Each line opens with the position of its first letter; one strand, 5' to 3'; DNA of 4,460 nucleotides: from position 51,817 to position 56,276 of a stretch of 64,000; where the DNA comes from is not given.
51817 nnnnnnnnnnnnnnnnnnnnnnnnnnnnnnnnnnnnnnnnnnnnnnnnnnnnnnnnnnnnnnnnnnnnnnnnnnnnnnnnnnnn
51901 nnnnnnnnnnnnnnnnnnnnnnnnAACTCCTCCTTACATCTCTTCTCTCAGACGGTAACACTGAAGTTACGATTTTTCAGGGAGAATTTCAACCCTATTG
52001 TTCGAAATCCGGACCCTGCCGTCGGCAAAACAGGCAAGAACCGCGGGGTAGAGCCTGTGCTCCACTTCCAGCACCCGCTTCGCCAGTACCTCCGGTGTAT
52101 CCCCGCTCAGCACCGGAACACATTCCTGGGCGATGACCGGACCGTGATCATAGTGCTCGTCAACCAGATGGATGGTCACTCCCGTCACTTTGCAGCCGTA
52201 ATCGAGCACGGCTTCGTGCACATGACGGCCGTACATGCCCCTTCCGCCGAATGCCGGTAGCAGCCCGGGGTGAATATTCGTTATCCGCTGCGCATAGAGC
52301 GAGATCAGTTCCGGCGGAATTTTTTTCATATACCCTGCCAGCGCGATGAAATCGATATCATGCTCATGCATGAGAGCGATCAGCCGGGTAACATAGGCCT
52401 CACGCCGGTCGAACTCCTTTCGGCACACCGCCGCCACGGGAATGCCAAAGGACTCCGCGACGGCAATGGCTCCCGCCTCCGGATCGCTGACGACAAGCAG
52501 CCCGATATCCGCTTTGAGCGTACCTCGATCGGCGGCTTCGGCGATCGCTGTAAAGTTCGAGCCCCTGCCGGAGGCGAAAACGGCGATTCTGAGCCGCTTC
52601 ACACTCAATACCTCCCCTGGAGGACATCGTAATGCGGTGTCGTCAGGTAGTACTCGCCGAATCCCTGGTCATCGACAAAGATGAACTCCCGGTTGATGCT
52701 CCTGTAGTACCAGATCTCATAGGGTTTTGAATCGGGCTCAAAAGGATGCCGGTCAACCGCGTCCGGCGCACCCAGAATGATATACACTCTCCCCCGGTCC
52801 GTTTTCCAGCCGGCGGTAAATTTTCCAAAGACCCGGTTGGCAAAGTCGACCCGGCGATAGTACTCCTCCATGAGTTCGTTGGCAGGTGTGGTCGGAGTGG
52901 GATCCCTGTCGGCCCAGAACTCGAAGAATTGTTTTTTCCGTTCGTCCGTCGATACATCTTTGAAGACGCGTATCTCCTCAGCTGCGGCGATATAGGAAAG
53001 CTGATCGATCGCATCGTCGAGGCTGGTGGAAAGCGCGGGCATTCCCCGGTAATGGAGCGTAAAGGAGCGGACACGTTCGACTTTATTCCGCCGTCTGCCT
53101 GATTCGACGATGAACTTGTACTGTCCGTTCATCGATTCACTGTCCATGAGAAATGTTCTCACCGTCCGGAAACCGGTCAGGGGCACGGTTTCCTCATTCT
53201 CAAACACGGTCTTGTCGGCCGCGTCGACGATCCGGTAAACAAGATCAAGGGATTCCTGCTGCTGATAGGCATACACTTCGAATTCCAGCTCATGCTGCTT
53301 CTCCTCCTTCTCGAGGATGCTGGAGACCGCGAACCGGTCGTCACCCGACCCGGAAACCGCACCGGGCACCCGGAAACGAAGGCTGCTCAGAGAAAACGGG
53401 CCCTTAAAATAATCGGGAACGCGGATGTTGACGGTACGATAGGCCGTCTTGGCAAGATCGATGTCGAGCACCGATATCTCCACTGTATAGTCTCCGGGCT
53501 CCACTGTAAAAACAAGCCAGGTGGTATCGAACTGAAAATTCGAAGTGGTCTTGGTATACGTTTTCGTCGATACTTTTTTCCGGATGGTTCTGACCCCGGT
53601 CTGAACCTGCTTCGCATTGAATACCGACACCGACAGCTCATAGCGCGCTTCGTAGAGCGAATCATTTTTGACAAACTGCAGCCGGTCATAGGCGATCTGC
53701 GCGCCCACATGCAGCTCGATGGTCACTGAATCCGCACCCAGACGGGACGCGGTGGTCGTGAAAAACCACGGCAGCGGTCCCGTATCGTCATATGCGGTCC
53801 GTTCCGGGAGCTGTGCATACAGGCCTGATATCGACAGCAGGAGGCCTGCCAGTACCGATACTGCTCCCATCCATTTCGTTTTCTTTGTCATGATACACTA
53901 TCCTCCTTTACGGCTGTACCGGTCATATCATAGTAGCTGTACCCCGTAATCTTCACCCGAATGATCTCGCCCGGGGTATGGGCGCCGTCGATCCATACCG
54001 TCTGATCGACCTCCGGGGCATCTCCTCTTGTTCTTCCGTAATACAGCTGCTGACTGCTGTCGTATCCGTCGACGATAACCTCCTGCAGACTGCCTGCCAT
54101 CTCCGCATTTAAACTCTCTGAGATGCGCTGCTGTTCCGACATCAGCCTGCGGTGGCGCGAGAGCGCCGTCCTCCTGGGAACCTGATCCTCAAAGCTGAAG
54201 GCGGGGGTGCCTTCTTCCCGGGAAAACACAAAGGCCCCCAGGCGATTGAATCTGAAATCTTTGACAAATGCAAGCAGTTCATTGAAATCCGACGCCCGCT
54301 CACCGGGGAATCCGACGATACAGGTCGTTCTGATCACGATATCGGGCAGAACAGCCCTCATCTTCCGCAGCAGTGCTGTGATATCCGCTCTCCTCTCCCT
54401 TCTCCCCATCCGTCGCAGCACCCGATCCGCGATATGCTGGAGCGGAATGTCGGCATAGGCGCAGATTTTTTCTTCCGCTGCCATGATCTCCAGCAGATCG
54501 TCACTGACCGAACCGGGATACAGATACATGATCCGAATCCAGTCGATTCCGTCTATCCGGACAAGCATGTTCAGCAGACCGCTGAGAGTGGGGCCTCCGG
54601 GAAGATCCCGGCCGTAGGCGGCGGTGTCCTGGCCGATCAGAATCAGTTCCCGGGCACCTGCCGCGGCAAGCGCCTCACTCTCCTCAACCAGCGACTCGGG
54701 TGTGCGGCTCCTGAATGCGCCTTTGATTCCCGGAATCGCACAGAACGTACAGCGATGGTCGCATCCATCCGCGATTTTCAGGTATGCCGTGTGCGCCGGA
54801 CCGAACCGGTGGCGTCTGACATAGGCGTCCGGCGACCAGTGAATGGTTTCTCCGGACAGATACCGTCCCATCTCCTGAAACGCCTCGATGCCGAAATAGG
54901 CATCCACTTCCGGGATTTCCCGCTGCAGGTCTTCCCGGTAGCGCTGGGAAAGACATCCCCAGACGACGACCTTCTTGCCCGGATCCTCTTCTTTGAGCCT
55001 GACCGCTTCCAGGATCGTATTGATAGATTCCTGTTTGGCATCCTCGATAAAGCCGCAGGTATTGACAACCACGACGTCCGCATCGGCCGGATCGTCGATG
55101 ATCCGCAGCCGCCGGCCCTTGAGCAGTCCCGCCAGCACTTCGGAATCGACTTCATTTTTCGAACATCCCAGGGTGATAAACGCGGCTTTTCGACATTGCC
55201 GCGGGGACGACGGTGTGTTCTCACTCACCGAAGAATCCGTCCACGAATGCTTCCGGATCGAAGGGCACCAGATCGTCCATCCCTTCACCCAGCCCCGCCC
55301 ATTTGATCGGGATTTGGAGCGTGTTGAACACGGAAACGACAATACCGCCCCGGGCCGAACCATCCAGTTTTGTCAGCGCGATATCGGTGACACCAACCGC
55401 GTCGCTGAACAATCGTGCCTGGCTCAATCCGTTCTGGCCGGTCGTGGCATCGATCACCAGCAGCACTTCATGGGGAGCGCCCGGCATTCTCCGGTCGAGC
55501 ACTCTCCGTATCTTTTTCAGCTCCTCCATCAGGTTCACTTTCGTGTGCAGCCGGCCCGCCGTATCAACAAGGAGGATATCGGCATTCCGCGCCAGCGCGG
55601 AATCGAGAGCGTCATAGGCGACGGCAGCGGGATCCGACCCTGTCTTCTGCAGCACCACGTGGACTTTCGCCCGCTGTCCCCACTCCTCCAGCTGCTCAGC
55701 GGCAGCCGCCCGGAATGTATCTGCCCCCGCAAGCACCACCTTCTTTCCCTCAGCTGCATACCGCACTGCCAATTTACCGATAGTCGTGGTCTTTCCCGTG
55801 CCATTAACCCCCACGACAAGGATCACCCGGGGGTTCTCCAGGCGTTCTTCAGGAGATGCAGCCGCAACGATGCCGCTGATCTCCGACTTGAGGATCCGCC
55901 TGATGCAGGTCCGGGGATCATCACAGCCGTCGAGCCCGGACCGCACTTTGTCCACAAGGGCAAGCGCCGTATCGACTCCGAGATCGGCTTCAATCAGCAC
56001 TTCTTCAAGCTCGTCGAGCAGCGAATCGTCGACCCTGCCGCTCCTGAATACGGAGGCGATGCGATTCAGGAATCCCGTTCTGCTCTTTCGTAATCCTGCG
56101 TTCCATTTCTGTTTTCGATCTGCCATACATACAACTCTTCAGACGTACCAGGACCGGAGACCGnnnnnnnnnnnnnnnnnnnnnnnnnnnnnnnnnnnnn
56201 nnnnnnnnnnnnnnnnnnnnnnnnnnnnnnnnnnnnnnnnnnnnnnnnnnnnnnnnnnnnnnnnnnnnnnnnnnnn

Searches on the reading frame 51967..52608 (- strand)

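Call 60: search_protein_families(library=pfam, proteins=[window:51967-52608:-], max_evalue=0.0001)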
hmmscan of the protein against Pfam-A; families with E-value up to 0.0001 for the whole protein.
window:51967-52608:- (213 aa): 1 family
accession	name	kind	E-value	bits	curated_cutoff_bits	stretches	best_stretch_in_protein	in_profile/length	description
PF00551.24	Formyl_trans_N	-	8.4e-46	156.4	26.1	1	7-191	2-181/181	Formyl transferase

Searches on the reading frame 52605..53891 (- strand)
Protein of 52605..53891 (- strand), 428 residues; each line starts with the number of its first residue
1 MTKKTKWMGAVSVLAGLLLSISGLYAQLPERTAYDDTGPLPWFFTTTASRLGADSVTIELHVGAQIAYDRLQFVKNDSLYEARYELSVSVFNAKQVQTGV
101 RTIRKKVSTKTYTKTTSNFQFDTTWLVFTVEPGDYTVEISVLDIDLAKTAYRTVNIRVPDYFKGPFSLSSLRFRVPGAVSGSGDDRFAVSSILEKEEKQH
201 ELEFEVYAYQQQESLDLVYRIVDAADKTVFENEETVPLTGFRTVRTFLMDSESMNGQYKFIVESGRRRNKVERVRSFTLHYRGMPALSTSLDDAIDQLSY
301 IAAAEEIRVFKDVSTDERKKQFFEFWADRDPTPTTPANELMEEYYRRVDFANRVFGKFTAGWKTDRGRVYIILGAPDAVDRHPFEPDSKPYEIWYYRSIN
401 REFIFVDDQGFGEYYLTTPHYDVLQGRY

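Call 60: search_protein_families(library=pfam, proteins=[window:52605-53891:-], max_evalue=0.0001)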
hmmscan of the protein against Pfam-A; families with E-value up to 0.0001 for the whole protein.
window:52605-53891:- (428 aa): 1 family
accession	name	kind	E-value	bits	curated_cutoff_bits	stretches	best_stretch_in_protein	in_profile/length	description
PF20094.4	GWxTD_dom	-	6.6e-23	81.8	26.9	1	279-400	19-130/172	GWxTD domain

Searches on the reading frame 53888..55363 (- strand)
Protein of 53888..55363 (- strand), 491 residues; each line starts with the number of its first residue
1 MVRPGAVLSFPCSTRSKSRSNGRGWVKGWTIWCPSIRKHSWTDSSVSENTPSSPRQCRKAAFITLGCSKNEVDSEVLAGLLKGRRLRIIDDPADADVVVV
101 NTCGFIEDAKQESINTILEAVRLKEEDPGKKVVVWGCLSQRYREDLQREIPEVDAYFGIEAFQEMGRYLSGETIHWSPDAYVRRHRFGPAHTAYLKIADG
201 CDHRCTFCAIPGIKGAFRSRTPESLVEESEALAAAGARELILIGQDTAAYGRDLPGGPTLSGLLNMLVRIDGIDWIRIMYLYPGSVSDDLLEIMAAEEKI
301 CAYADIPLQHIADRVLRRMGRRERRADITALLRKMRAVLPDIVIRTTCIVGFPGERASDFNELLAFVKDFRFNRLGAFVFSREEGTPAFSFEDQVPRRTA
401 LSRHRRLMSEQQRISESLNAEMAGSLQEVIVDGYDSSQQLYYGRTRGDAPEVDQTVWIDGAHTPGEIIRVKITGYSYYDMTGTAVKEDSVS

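Call 60: search_protein_families(library=pfam, proteins=[window:53888-55363:-], max_evalue=0.0001)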
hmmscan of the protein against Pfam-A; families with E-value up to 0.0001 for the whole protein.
window:53888-55363:- (491 aa): 3 families
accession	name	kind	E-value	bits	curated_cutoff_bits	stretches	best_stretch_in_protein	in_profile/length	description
PF00919.26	UPF0004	-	3e-28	98.1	27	1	59-158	1-98/98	Uncharacterized protein family UPF0004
PF04055.27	Radical_SAM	-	8.8e-23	81.7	29.5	1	197-367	3-166/166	Radical SAM superfamily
PF18693.7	TRAM_2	-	1.5e-16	60.7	27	1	424-485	2-63/63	TRAM domain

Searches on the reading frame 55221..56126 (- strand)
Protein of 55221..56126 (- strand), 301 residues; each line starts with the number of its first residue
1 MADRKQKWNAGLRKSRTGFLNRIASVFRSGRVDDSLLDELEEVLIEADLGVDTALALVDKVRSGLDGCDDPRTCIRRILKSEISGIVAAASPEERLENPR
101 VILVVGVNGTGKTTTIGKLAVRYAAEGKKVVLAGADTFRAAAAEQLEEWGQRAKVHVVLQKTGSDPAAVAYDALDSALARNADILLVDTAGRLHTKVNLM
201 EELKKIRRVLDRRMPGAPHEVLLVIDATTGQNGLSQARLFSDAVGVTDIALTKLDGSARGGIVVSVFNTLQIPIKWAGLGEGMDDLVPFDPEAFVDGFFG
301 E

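Call 60: search_protein_families(library=pfam, proteins=[window:55221-56126:-], max_evalue=0.0001)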
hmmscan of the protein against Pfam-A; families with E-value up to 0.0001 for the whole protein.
window:55221-56126:- (301 aa): 9 families
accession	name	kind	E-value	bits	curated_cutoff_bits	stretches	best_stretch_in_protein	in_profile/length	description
PF00448.28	SRP54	-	1.1e-74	250.8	22.7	1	99-299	1-195/196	SRP54-type protein, GTPase domain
PF02881.24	SRP54_N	-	2.1e-10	41.1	22.4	1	21-82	3-74/75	SRP54-type protein, helical bundle domain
PF13604.12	AAA_30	-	2e-08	34.6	27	1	98-196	16-103/191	AAA domain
PF13401.12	AAA_22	-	3.3e-06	27.9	27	1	98-209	4-110/130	AAA domain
PF25199.1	nSTAND_NTPase5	-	4e-06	27.2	34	1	92-147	34-91/145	Novel STAND NTPase 5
PF06414.18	Zeta_toxin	-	5.2e-06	26.5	22.3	1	94-204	12-118/199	Zeta toxin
PF13191.12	AAA_16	-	1.1e-05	26.5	32.6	1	97-227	22-140/167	AAA ATPase domain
PF13245.12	AAA_19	-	1.7e-05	25.4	25.1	1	98-204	10-115/134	AAA domain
PF20720.3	nSTAND3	-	8e-05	22.8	27.2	0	94-133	12-51/155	Novel STAND NTPase 3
